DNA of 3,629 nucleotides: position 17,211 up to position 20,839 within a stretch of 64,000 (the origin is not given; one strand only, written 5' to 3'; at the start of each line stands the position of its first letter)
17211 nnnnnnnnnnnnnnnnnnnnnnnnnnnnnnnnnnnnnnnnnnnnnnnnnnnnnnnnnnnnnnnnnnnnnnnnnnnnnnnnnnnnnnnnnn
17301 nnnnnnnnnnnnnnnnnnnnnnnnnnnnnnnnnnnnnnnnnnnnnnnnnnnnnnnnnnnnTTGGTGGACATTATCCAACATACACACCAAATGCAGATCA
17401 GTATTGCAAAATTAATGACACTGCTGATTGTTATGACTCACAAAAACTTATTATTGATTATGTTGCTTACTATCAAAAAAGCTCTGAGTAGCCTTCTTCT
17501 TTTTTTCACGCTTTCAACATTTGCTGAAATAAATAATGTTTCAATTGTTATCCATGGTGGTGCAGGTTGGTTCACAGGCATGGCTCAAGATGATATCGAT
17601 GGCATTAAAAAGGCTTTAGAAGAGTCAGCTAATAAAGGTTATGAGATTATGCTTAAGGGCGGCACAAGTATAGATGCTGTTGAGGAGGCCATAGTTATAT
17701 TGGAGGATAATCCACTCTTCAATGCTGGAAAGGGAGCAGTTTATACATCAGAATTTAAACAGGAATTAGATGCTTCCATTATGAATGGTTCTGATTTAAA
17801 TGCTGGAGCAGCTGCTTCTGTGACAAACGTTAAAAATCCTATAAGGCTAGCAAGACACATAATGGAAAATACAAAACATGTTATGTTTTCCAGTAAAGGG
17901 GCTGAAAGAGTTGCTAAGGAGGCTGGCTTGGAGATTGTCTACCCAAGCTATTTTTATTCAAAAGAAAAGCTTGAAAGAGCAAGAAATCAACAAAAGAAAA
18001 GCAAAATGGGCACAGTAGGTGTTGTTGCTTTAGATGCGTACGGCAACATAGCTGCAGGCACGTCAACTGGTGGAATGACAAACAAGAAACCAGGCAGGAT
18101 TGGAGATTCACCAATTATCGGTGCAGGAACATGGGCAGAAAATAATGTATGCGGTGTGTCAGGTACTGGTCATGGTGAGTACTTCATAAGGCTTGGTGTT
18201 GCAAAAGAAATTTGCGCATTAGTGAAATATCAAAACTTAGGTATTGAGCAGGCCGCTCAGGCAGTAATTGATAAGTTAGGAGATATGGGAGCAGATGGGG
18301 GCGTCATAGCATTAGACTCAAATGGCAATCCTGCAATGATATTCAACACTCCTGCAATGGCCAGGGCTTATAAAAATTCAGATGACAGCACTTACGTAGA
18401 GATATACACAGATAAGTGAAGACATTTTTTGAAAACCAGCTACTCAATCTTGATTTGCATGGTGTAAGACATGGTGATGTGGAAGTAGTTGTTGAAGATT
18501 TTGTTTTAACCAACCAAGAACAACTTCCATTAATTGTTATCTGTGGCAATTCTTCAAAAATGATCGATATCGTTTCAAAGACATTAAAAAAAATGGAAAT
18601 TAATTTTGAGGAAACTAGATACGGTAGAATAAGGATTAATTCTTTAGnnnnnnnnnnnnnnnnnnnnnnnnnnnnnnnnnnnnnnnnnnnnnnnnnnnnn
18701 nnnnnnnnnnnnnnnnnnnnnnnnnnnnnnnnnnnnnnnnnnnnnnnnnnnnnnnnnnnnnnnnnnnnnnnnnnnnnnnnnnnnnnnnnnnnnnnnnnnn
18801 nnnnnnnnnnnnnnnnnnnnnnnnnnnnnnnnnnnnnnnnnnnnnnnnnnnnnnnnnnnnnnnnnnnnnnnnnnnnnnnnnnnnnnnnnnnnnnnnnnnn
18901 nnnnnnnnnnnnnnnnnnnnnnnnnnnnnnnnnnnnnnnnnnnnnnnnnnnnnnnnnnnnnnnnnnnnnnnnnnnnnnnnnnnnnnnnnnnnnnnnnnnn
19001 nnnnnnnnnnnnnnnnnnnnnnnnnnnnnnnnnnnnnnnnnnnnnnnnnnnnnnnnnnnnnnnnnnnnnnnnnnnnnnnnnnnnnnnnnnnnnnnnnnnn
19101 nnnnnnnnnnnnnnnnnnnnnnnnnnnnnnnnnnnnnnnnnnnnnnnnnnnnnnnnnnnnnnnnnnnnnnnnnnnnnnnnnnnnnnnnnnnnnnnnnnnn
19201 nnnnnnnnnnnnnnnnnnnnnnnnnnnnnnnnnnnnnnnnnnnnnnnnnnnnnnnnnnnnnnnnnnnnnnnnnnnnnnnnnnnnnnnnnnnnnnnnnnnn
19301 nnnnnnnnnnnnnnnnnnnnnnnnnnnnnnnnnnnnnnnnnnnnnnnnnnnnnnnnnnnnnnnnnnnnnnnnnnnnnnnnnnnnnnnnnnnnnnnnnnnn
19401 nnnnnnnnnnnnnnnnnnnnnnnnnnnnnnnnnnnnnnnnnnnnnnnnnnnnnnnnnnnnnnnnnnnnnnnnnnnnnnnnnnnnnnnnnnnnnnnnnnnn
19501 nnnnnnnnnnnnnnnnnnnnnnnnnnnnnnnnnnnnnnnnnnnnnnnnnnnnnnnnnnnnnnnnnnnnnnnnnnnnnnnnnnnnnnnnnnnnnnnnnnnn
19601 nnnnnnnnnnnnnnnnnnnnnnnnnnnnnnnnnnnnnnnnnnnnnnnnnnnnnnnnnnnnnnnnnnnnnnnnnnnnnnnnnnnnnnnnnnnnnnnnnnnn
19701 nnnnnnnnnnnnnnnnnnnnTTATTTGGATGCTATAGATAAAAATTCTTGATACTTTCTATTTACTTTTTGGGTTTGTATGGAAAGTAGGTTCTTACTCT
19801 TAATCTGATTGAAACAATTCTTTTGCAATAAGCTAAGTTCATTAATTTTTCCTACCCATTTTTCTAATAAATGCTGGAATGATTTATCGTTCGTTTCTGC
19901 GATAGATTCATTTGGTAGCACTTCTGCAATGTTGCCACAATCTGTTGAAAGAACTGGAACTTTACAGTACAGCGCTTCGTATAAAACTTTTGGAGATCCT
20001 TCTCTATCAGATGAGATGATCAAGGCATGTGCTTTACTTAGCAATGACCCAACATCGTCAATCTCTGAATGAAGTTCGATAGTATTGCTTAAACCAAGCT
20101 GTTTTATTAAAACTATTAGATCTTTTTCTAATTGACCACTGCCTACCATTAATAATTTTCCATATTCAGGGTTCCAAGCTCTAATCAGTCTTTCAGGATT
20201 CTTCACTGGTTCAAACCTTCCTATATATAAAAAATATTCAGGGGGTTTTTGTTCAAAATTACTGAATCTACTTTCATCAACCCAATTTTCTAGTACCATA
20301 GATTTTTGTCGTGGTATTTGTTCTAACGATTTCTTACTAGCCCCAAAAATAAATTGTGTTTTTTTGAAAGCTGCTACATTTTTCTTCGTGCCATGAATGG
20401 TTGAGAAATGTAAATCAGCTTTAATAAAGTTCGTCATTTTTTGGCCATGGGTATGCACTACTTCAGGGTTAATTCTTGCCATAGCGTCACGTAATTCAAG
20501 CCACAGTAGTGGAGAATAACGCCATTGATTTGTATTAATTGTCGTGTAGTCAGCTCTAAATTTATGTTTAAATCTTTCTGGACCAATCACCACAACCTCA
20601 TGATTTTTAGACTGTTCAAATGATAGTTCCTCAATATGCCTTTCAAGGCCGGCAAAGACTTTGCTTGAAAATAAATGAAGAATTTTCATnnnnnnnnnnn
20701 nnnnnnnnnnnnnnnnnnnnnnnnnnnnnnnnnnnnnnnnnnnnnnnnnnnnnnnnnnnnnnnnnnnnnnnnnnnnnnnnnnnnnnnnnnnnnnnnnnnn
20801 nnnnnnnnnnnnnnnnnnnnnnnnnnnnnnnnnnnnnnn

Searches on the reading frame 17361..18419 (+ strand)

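Call 34: search_protein_families(library=ncbifam, proteins=[window:17361-18419:+], max_evalue=1e-12)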
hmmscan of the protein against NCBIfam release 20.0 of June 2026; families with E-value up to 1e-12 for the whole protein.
window:17361-18419:+ (352 aa): 1 family
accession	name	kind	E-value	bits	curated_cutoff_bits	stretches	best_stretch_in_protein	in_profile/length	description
NF007589.0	PRK10226.1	equivalog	1e-74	251.4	567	1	58-351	2-313/321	beta-aspartyl-peptidase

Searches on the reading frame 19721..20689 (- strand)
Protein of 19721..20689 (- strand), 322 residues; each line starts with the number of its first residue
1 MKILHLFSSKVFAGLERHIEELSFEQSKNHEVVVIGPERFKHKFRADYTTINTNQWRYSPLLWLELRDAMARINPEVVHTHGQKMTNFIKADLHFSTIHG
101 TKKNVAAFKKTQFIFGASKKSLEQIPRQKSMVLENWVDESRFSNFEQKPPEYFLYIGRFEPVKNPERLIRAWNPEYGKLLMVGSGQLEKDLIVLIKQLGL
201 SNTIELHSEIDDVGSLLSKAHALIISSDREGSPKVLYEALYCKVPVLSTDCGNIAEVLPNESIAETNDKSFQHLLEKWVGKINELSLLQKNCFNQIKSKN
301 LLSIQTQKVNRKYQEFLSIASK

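Call 34: search_protein_families(library=ncbifam, proteins=[window:19721-20689:-], max_evalue=1e-12)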
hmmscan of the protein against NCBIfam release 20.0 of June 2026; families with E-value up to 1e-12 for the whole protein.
window:19721-20689:- (322 aa): 1 family
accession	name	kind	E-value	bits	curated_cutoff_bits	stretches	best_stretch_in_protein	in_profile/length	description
TIGR03088.1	stp2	hypoth_equivalog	4.6e-14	52.2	409.05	1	145-261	189-314/374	TIGR03088 family PEP-CTERM/XrtA system glycosyltransferase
